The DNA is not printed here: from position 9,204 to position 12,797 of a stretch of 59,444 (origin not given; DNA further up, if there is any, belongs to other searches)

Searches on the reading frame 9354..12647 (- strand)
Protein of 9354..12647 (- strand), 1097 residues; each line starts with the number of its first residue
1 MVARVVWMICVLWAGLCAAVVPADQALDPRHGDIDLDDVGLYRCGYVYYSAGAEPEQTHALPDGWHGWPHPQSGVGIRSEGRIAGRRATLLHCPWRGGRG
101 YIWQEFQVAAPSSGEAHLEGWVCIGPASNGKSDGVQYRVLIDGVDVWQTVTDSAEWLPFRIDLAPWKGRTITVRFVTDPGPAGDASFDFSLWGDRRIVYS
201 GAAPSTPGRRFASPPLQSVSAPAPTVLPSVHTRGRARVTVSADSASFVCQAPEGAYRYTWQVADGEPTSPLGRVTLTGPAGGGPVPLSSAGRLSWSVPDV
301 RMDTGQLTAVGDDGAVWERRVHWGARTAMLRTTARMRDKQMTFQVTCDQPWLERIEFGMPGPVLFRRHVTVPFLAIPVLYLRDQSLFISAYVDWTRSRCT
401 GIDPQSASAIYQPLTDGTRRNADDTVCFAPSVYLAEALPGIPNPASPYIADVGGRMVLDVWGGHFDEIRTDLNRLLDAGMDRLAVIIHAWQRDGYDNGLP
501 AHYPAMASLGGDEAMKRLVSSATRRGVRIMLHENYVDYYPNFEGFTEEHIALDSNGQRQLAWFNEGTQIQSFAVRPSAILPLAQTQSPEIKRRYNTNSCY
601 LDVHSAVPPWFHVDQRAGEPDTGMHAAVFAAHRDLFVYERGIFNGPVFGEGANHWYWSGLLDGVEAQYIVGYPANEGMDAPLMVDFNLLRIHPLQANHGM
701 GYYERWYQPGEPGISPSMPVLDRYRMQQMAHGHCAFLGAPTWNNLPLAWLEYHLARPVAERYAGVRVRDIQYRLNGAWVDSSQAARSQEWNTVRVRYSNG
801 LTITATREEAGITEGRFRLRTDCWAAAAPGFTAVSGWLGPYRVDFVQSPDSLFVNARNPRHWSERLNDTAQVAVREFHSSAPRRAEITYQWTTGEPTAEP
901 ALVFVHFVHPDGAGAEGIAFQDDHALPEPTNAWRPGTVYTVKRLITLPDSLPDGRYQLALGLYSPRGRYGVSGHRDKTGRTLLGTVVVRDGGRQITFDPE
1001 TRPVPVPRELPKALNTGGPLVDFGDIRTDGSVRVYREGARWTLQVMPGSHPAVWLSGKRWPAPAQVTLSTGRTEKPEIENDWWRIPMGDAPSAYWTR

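Call 7: search_protein_families(library=pfam, proteins=[window:9354-12647:-])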
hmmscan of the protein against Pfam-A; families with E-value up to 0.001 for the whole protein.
window:9354-12647:- (1097 aa): 3 families
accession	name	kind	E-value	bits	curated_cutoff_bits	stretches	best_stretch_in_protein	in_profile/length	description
PF18952.6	DUF5696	-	3.2e-12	46.2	25.6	1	464-555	265-356/612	Family of unknown function (DUF5696)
PF12905.13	Glyco_hydro_101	-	0.00027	20.9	25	1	485-572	61-146/272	Endo-alpha-N-acetylgalactosaminidase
PF19773.5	DUF6259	-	0.00047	19.8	28.7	1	482-602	77-200/300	Domain of unknown function (DUF6259)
